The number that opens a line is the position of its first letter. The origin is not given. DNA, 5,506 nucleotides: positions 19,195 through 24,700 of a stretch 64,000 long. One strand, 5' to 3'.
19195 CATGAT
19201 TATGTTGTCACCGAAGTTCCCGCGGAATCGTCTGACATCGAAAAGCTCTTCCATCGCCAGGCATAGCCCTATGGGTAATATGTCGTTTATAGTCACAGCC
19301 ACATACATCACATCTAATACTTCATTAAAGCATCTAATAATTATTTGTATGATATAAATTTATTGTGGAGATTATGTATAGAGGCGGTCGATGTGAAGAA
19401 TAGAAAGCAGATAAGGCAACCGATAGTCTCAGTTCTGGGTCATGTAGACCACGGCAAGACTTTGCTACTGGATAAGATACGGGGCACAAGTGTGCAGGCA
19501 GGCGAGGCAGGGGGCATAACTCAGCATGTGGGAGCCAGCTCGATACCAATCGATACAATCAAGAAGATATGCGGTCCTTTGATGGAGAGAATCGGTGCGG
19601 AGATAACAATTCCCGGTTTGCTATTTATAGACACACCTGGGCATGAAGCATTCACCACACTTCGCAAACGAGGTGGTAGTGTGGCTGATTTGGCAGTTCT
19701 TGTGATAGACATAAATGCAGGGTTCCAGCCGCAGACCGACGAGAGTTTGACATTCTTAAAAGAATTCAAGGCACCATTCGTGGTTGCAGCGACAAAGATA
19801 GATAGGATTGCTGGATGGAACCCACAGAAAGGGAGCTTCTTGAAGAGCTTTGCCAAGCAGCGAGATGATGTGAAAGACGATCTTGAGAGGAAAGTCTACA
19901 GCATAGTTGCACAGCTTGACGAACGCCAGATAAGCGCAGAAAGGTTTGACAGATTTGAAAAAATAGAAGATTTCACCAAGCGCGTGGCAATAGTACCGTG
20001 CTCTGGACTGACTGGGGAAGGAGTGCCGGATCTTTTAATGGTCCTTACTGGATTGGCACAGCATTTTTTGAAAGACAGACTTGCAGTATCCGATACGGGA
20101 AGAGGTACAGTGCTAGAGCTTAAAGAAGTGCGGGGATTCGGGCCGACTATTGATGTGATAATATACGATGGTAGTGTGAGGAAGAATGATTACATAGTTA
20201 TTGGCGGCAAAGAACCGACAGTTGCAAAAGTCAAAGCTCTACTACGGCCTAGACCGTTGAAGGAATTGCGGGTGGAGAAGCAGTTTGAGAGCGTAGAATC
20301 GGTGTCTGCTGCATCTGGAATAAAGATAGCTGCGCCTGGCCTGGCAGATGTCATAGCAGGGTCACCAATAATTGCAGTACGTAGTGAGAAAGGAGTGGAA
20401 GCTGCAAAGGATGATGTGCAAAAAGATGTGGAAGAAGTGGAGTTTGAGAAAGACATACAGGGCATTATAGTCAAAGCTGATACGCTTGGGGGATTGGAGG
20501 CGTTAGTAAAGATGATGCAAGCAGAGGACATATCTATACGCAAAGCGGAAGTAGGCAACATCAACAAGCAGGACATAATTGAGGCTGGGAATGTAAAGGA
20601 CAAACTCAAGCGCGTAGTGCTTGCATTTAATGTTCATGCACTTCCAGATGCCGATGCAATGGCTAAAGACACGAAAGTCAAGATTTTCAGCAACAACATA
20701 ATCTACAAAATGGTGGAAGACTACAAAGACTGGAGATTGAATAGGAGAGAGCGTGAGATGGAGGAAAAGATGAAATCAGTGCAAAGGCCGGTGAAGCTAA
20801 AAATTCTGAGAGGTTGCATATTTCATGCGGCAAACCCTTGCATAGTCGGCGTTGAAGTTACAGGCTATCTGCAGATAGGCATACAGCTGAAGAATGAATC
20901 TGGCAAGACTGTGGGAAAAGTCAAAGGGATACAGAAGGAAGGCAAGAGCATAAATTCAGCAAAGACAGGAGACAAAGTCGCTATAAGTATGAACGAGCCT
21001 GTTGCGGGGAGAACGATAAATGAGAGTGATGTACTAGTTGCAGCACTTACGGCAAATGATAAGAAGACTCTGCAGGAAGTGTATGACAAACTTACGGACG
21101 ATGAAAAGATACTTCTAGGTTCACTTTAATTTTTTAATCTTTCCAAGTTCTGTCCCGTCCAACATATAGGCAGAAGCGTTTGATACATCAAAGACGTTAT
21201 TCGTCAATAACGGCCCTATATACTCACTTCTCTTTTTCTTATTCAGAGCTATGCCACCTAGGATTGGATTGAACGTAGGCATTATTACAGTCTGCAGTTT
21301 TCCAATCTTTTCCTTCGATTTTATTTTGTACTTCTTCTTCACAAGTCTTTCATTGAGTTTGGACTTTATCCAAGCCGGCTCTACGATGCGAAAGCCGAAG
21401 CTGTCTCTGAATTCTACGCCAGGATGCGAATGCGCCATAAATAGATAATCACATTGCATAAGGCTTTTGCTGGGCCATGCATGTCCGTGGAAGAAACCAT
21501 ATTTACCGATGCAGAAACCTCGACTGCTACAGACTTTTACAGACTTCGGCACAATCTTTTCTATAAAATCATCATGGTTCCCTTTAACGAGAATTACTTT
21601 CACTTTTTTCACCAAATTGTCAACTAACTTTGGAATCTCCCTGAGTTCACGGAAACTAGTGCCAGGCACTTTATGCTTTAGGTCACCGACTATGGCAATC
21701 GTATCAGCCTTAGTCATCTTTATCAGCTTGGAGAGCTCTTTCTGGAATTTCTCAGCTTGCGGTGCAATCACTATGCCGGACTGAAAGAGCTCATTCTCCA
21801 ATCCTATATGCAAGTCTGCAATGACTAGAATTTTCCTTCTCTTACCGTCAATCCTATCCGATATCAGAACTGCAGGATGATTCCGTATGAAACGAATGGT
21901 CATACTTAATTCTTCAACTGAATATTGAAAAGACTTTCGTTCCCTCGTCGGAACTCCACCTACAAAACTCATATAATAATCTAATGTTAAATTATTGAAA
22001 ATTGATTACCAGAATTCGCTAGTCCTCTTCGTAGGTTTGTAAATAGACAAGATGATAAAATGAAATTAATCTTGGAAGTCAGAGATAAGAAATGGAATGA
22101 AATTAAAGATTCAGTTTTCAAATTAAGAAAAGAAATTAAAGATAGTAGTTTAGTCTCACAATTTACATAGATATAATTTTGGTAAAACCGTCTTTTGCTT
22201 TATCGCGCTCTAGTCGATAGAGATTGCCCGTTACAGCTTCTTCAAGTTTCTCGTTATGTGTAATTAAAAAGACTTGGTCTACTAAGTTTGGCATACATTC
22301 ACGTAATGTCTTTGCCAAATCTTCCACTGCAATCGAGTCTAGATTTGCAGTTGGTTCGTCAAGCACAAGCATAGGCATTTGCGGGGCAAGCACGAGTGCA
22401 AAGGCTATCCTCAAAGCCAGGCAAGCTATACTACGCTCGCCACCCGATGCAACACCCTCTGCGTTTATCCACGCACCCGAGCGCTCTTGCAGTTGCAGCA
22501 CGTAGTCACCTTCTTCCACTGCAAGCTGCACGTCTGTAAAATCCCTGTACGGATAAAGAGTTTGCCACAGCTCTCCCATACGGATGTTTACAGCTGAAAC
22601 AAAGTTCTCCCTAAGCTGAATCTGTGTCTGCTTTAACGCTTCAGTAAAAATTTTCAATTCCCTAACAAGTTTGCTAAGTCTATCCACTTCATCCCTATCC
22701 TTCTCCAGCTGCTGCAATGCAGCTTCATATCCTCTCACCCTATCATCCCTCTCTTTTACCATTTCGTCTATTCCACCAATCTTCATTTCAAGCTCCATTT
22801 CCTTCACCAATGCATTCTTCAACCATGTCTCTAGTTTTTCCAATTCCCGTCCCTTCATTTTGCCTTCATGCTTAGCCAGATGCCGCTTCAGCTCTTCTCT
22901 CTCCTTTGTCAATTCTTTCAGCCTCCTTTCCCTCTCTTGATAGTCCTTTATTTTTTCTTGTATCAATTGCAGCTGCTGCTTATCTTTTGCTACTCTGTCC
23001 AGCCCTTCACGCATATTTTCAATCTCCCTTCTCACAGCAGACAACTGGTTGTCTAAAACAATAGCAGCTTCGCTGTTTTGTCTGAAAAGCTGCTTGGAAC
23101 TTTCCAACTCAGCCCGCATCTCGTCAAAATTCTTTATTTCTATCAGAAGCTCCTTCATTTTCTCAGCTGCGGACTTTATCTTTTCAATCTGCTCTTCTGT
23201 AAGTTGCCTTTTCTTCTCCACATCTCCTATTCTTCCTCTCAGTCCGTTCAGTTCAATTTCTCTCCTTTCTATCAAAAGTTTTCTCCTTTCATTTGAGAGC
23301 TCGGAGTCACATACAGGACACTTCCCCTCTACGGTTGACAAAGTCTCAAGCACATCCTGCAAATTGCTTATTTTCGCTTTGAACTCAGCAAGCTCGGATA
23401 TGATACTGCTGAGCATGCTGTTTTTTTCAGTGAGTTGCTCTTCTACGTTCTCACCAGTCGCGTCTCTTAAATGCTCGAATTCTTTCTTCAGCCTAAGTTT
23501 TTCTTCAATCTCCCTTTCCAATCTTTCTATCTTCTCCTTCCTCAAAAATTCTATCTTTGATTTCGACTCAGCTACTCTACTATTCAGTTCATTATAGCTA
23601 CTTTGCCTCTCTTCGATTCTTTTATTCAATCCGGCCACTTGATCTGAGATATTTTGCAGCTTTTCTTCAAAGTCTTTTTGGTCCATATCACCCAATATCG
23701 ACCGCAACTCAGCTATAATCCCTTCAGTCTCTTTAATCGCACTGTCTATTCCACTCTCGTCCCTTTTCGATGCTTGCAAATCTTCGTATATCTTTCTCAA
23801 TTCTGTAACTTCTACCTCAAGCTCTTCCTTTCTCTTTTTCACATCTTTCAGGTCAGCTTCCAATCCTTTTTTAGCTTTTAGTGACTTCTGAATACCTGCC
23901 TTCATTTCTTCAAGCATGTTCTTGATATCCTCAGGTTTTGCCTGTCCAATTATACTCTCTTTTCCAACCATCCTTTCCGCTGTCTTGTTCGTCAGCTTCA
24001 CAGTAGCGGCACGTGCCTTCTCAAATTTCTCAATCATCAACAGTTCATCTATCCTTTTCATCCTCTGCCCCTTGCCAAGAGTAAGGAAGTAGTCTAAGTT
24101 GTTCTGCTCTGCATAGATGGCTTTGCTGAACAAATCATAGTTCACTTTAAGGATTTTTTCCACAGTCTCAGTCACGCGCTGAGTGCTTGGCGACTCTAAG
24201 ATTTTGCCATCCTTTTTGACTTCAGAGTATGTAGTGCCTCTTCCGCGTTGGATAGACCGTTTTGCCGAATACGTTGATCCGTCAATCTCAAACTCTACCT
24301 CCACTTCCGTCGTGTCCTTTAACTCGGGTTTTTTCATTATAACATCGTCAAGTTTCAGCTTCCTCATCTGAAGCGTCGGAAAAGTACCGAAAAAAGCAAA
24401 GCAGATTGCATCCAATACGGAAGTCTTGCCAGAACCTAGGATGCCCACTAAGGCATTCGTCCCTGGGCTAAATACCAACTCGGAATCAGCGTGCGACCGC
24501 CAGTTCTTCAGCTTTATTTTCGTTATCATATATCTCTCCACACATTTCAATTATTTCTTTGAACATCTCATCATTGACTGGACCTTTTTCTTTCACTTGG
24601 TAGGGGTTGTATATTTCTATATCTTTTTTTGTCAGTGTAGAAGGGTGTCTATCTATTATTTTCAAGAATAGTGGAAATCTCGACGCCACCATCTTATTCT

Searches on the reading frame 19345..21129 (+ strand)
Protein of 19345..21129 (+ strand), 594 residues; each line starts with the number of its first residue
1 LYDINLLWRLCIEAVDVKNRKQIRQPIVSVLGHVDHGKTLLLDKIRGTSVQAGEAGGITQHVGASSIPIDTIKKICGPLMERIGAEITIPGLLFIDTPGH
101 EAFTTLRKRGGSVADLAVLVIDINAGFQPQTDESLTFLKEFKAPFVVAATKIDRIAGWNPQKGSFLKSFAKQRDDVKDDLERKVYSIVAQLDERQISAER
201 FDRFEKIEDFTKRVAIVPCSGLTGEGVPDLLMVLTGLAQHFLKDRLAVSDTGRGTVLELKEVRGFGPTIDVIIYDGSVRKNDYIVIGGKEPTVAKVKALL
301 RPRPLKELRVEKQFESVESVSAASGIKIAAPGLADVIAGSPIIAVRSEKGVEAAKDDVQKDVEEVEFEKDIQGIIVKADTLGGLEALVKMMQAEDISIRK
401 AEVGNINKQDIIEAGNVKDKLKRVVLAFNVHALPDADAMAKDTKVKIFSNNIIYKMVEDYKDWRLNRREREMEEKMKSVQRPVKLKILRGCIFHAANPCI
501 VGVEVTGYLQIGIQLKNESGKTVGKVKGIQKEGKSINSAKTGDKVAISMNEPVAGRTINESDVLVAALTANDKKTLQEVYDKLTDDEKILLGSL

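Call 20: search_protein_families(library=pfam, proteins=[window:19345-21129:+], max_evalue=0.00001)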
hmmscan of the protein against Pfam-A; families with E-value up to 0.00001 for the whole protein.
window:19345-21129:+ (594 aa): 5 families
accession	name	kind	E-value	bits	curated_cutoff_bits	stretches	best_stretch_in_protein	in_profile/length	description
PF00009.33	GTP_EFTU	-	4.4e-31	108.4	26.5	1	27-238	5-186/188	Elongation factor Tu GTP binding domain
PF14578.12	GTP_EFTU_D4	-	6.6e-24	84.1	23.8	1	481-564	1-85/86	Elongation factor Tu domain 4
PF11987.13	IF-2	-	2e-18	66.9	27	1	355-461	12-117/117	Translation-initiation factor 2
PF03144.31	GTP_EFTU_D2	-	1.6e-07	32.1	30.3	1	267-342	2-72/73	Elongation factor Tu domain 2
PF01926.29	MMR_HSR1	-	9.1e-07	29.4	21.9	1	28-151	2-113/113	50S ribosome-binding GTPase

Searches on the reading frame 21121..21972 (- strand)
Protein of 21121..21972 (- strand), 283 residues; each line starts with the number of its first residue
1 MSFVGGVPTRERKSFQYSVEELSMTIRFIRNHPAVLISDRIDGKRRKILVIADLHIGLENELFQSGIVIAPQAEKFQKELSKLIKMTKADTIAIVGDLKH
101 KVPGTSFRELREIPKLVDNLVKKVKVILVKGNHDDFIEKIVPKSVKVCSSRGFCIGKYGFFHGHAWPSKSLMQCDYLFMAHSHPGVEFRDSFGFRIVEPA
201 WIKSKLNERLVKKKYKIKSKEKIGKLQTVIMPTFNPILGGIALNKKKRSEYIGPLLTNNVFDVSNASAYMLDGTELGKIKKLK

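Call 44: search_protein_families(library=pfam, proteins=[window:21121-21972:-], max_evalue=0.0001)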
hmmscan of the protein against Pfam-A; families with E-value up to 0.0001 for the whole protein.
window:21121-21972:- (283 aa): 1 family
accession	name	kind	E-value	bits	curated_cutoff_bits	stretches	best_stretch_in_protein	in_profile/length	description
PF00149.33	Metallophos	-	1.5e-09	39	21.5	1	47-200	2-132/191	Calcineurin-like phosphoesterase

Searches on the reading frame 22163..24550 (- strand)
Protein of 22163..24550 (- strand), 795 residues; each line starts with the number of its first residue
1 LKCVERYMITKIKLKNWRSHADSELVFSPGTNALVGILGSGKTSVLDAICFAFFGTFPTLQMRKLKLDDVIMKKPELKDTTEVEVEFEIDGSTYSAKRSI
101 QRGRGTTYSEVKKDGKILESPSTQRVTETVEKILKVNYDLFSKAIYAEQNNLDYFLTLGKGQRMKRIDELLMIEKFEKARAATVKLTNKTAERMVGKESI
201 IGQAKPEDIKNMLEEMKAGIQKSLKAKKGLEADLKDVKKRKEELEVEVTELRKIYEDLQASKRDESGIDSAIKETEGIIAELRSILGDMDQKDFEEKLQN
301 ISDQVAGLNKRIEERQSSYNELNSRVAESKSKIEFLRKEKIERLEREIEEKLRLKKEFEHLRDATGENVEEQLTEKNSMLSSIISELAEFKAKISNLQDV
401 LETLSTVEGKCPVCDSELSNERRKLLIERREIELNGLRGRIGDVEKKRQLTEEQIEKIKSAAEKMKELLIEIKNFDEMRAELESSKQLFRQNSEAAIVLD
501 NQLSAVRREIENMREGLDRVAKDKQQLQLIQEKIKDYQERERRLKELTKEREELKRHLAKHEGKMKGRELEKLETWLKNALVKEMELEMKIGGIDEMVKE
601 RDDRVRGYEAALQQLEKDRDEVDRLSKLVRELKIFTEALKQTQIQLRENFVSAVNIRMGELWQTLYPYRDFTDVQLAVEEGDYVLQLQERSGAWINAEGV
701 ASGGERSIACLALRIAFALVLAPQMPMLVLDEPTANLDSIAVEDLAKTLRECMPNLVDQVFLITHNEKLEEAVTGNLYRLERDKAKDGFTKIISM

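Call 20: search_protein_families(library=pfam, proteins=[window:22163-24550:-], max_evalue=0.00001)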
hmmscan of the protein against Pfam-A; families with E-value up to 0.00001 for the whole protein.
window:22163-24550:- (795 aa): 5 families
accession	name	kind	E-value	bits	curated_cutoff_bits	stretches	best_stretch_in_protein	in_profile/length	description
PF02463.25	SMC_N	-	1.7e-23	83.6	40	2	8-107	1-110/220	RecF/RecN/SMC N terminal domain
PF13476.12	AAA_23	-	5.6e-21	76.5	27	1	11-250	1-192/201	AAA domain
PF13175.12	AAA_15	-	1.5e-09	38.4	32.1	0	8-401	1-239/374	AAA ATPase domain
PF13304.12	AAA_21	-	9.5e-08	32.9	27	0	472-767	62-300/304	AAA domain, putative AbiEii toxin, Type IV TA system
PF13166.12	AAA_13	-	2.1e-06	27.2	36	1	406-787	253-590/713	AAA domain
